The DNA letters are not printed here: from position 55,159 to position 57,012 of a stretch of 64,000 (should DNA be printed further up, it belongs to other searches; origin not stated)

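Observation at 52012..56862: Tight archaeal operon: FAD-oxidase remnant, SCP2, LuxE-like, SCP2, LuxC-like (acyl-reductase module with dedicated lipid carriers)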

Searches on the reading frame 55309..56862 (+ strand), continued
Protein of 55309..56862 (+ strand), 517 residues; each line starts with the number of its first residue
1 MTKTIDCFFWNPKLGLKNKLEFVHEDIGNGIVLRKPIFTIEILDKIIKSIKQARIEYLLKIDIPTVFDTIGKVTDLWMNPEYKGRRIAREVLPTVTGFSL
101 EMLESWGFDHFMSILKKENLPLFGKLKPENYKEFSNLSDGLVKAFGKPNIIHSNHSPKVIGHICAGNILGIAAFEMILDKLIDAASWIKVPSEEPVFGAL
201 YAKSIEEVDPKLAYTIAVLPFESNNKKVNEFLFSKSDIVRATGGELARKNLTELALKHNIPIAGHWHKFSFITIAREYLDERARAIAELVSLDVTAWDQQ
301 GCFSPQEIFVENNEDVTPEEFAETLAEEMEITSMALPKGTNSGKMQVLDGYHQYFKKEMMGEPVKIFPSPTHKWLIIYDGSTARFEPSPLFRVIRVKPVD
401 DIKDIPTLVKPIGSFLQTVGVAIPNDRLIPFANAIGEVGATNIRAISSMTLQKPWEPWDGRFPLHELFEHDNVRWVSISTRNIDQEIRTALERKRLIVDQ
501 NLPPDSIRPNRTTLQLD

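Call 60: find_encoding_contigs(protein=P0215, flank=7000, max_places=3)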
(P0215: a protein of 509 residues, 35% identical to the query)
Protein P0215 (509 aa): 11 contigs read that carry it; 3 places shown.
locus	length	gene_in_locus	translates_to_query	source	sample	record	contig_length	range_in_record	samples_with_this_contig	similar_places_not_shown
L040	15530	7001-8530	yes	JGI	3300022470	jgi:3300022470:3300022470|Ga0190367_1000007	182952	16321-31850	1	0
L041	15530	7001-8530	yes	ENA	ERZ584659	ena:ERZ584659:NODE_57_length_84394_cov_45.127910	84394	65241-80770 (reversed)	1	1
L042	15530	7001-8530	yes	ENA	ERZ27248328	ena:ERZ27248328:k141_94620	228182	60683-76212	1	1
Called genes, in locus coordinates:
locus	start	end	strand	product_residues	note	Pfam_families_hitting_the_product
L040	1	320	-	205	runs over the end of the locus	PF04266:ASCH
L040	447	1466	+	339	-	-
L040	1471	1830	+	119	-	-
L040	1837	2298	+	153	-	PF01022:HTH_5, PF12840:HTH_20 (weak), PF13412:HTH_24 (weak), PF09339:HTH_IclR (weak)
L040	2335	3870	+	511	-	PF04055:Radical_SAM, PF16199:Radical_SAM_C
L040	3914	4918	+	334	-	-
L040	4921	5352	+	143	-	PF04027:DUF371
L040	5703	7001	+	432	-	PF04443:LuxE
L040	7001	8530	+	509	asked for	PF05893:LuxC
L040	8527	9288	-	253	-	-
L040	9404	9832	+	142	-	PF01726:LexA_DNA_bind (weak)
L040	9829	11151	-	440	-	PF27537:HoxH, PF00374:NiFeSe_Hases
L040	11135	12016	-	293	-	PF01058:Oxidored_q6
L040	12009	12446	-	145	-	PF02662:FlpD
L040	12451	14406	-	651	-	PF00890:FAD_binding_2, PF01134:GIDA (weak), PF01266:DAO (weak), PF12831:FAD_oxidored, PF13450:NAD_binding_8, PF12838:Fer4_7, PF13187:Fer4_9, PF14697:Fer4_21, +12 more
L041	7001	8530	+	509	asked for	PF05893:LuxC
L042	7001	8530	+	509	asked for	PF05893:LuxC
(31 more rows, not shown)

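Call 61: find_encoding_contigs(protein=P0216, flank=7000, max_places=3)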
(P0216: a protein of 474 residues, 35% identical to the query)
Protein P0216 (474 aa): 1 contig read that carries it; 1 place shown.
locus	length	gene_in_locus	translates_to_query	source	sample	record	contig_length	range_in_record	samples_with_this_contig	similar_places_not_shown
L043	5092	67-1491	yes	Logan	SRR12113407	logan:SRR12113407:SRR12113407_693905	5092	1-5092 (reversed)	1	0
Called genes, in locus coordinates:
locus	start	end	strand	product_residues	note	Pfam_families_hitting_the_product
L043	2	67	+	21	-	?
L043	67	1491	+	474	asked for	PF05893:LuxC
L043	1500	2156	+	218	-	PF01209:Ubie_methyltran, PF05175:MTS, PF13489:Methyltransf_23, PF07021:MetW (weak), PF13847:Methyltransf_31, PF08241:Methyltransf_11, PF08242:Methyltransf_12, PF13649:Methyltransf_25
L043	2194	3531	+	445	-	PF02310:B12-binding, PF04055:Radical_SAM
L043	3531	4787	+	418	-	PF00109:ketoacyl-synt, PF02801:Ketoacyl-synt_C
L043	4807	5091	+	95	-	?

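Call 67: search_protein_families(library=pfam, proteins=[P0344, P0312, P0335, P0221, P0219, P0210], max_evalue=0.001)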
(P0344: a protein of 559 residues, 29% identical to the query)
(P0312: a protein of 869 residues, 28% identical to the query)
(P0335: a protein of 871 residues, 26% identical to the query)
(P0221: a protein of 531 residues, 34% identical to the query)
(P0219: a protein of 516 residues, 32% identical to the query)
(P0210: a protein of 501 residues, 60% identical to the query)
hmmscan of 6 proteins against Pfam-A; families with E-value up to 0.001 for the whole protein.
P0344 (559 aa): 1 family
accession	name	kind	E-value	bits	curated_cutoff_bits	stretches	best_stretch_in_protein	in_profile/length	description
PF05893.19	LuxC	-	4.1e-31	108.7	21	1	196-516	91-393/401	Acyl-CoA reductase (LuxC)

P0312 (869 aa): 3 families
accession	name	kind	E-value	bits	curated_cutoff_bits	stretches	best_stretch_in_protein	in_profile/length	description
PF05893.19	LuxC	-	1.8e-82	277.8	21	1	35-439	1-399/401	Acyl-CoA reductase (LuxC)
PF00501.34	AMP-binding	-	0.00017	21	29.9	1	519-724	158-374/384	AMP-binding enzyme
PF04443.18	LuxE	-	0.00081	18.8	24.9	0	670-765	279-374/391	Acyl-protein synthetase, LuxE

P0335 (871 aa): 3 families
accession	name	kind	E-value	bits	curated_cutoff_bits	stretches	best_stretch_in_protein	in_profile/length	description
PF05893.19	LuxC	-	3.8e-67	227.3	21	1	461-866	4-400/401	Acyl-CoA reductase (LuxC)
PF04443.18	LuxE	-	5e-21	75.5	24.9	1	48-381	39-388/391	Acyl-protein synthetase, LuxE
PF00501.34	AMP-binding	-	2.2e-07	30.4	29.9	1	269-336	312-374/384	AMP-binding enzyme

P0221 (531 aa): 1 family
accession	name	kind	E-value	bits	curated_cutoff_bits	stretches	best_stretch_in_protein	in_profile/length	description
PF05893.19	LuxC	-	6.1e-41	141.1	21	1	64-479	5-392/401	Acyl-CoA reductase (LuxC)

P0219 (516 aa): 1 family
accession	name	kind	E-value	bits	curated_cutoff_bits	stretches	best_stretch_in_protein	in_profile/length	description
PF05893.19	LuxC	-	3.9e-44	151.6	21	1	168-480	91-400/401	Acyl-CoA reductase (LuxC)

P0210 (501 aa): 1 family
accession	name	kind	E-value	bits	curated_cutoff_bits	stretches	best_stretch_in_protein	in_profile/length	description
PF05893.19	LuxC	-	2.3e-68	231.4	21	1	58-467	2-399/401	Acyl-CoA reductase (LuxC)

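Call 68: find_encoding_contigs(protein=P0219, flank=7000, max_places=2)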
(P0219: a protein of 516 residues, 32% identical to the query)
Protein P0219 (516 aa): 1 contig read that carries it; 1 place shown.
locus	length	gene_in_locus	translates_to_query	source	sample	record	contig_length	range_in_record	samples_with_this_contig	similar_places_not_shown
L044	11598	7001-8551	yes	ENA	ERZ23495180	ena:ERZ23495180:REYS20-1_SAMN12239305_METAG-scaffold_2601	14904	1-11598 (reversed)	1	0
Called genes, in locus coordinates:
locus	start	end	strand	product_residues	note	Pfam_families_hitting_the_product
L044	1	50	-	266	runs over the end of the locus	PF00483:NTP_transferase, PF12804:NTP_transf_3 (weak)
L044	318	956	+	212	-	PF01891:CbiM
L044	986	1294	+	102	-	PF13190:PDGLE (weak)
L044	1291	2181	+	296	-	PF02361:CbiQ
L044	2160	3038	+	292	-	PF00005:ABC_tran, PF13304:AAA_21 (weak)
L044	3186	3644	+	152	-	PF01475:FUR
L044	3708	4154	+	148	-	PF02811:PHP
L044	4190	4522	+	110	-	-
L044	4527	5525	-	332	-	-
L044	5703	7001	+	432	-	PF04443:LuxE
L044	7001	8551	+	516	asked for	PF05893:LuxC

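Call 69: find_encoding_contigs(protein=P0221, flank=7000, max_places=2)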
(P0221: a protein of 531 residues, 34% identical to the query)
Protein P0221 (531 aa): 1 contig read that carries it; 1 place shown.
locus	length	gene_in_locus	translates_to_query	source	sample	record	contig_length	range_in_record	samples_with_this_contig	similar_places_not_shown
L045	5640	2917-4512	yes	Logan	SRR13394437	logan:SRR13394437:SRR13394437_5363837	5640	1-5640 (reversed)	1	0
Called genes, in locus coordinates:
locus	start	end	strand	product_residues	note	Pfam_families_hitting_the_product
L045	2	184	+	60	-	?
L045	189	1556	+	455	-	PF08495:FIST, PF10442:FIST_C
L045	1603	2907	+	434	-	PF04443:LuxE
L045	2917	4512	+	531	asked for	PF05893:LuxC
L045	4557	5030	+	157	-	-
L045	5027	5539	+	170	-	PF02830:V4R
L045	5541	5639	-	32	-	?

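Call 96: predict_structure(alignment_id=A4)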
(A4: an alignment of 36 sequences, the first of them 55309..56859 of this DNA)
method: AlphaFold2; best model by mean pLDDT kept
length: 517 residues; sequences in the alignment: 36
mean_pLDDT: 91.5   pTM: 0.90
mean pLDDT of the five models: 91.5, 91.4, 91.0, 90.9, 90.8
residues with pLDDT >= 90: 385; 70-90: 114; 50-70: 9; < 50: 9
segments of 3 or more residues with pLDDT < 50: 509-517
pLDDT, mean of each block of 10 residues (from residue 1): 92 94 93 96 98 97 93 95 96 91 90 88 83 95 91 90 89 93 95 93 98 98 92 96 91 95 92 97 96 92 94 97 97 88 80 93 94 94 82 96 96 94 97 97 94 89 88 93 94 85 61 43
secondary structure, 60 per line:
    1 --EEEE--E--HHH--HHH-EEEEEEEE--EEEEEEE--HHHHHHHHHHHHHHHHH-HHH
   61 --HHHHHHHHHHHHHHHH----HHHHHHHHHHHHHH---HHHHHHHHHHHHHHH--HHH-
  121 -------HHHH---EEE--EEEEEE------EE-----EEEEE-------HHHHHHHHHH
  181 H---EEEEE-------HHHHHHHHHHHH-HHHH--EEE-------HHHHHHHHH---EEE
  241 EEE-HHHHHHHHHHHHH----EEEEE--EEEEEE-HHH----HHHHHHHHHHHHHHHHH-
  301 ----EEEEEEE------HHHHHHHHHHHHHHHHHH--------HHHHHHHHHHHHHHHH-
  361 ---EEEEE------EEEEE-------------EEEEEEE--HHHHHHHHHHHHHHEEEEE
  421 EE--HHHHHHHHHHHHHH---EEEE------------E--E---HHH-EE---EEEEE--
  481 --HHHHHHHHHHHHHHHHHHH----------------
elements in order: E3-6 E21-28 E31-37 H40-56 H63-78 H83-96 H100-114 H128-131 E135-137 E140-145 E159-163 H171-181 E185-189 H197-208 H210-213 E216-218 H226-234 E238-243 H245-257 E262-266 E269-274 H283-299 E305-311 H318-335 H344-359 E364-368 E375-379 E393-399 H402-415 E416-422 H425-438 E442-445 E474-478 H483-501

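Call 98: fold_search(model_id=the predicted structure, library=pdb)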
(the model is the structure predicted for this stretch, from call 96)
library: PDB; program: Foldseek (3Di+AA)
matches with E <= 10: 1194; with E <= 0.001: 672
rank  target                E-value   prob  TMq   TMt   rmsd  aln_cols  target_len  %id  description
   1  7xc6_A                7.1e-22  1.00  0.69  0.75   6.2       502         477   20  Photobacterium phosphoreum fatty acid reductase complex LuxC-LuxE (released 2022-04-20)
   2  3r64_D                1.1e-15  1.00  0.57  0.64   8.5       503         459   17  Crystal structure of a NAD-dependent benzaldehyde dehydrogenase from Corynebacterium glutamicum (released 2011-04-06)
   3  3r64_B                2.5e-15  1.00  0.58  0.65   8.2       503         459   17  Crystal structure of a NAD-dependent benzaldehyde dehydrogenase from Corynebacterium glutamicum (released 2011-04-06)
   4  4u3w_A                2.6e-15  1.00  0.64  0.67   8.6       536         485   13  X-ray crystal structure of 2-aminomuconate 6-semialdehyde dehydrogenase from Burkholderia cenocepacia (released 2014-07-30)
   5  6o4l_B                4.2e-15  1.00  0.56  0.57   8.4       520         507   10  Structure of ALDH7A1 mutant E399D complexed with NAD (released 2019-11-06)
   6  5vbf_D                6.4e-15  1.00  0.59  0.63   8.4       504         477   14  Crystal structure of succinate semialdehyde dehydrogenase from Burkholderia vietnamiensis (released 2017-04-12)
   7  6fk3_A                6.4e-15  1.00  0.56  0.55   9.4       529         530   13  Structure and function of aldehyde dehydrogenase from Thermus thermophilus: An enzyme with an evolutionarily-distinct  (released 2018-09-26)
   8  4u3w_B                7.5e-15  1.00  0.62  0.66   8.7       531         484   14  X-ray crystal structure of 2-aminomuconate 6-semialdehyde dehydrogenase from Burkholderia cenocepacia (released 2014-07-30)
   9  3v4c_B                7.5e-15  1.00  0.60  0.62   8.9       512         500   12  Crystal structure of a semialdehyde dehydrogenase from Sinorhizobium meliloti 1021 (released 2011-12-28)
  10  6u2x_G                7.5e-15  1.00  0.57  0.59   8.2       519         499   10  Structure of ALDH7A1 mutant E399G complexed with NAD (released 2019-11-06)
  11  4h7n_B                9.3e-15  1.00  0.59  0.64   8.4       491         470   13  The Structure of Putative Aldehyde Dehydrogenase PutA from Anabaena variabilis. (released 2012-10-10)
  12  3rhh_C                1.0e-14  1.00  0.60  0.64   8.3       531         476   13  Crystal structure of NADP-dependent glyceraldehyde-3-phosphate dehydrogenase from Bacillus halodurans C-125 complexed  (released 2011-05-18)
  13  3prl_A                1.0e-14  1.00  0.57  0.61   8.6       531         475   13  Crystal structure of NADP-dependent glyceraldehyde-3-phosphate dehydrogenase from Bacillus halodurans C-125 (released 2010-12-29)
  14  4zvx_A                1.1e-14  1.00  0.59  0.63   8.0       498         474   11  Structure of apo human ALDH7A1 in space group P4212 (released 2015-08-26)
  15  8yen_A                1.5e-14  1.00  0.57  0.62   8.4       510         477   14  Aldehyde dehydrogenase (released 2025-02-26)
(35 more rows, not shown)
